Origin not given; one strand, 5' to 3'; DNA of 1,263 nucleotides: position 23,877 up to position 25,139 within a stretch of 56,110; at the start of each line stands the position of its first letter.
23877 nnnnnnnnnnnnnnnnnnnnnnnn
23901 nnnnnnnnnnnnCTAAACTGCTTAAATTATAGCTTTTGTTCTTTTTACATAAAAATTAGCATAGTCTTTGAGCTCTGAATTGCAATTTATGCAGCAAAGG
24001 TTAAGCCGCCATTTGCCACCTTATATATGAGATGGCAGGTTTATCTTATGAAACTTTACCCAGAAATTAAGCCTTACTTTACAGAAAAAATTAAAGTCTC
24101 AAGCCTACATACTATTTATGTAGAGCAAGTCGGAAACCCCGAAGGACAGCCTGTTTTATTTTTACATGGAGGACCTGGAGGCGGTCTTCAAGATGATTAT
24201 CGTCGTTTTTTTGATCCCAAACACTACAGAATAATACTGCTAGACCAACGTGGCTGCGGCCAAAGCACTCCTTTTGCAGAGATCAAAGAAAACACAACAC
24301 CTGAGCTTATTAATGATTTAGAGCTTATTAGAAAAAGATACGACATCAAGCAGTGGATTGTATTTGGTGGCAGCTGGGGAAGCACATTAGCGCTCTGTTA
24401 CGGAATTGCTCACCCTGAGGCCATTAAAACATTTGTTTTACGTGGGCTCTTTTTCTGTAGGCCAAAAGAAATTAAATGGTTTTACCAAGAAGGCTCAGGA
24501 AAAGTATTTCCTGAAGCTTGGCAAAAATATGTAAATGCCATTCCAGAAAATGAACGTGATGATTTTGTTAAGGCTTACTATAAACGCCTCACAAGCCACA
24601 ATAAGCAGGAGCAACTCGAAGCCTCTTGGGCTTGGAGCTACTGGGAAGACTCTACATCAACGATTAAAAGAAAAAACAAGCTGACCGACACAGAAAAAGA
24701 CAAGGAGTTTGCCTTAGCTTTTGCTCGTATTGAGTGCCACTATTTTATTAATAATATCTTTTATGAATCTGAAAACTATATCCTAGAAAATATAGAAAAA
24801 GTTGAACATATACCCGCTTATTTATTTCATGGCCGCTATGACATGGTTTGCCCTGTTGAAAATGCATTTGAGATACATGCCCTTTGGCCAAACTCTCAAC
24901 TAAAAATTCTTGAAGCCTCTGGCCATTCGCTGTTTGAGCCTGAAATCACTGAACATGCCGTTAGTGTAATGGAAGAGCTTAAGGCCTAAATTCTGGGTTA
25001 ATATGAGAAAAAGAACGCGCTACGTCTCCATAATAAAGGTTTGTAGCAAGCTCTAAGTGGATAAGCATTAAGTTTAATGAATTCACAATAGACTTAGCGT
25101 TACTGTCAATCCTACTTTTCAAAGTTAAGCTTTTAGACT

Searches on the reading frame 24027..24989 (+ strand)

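Call 84: search_protein_families(library=pfam, proteins=[window:24027-24989:+], max_evalue=0.0001)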
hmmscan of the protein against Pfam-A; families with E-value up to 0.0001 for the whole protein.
window:24027-24989:+ (320 aa): 3 families
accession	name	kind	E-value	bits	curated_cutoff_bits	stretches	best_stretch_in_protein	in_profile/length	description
PF00561.26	Abhydrolase_1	-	5.1e-32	111.9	25.8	1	42-304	2-242/245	alpha/beta hydrolase fold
PF12146.15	Hydrolase_4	-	1.3e-10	41.5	27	1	64-303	29-235/239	Serine aminopeptidase, S33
PF12697.13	Abhydrolase_6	-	7.9e-08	33.7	26.3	1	43-304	1-208/217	Alpha/beta hydrolase family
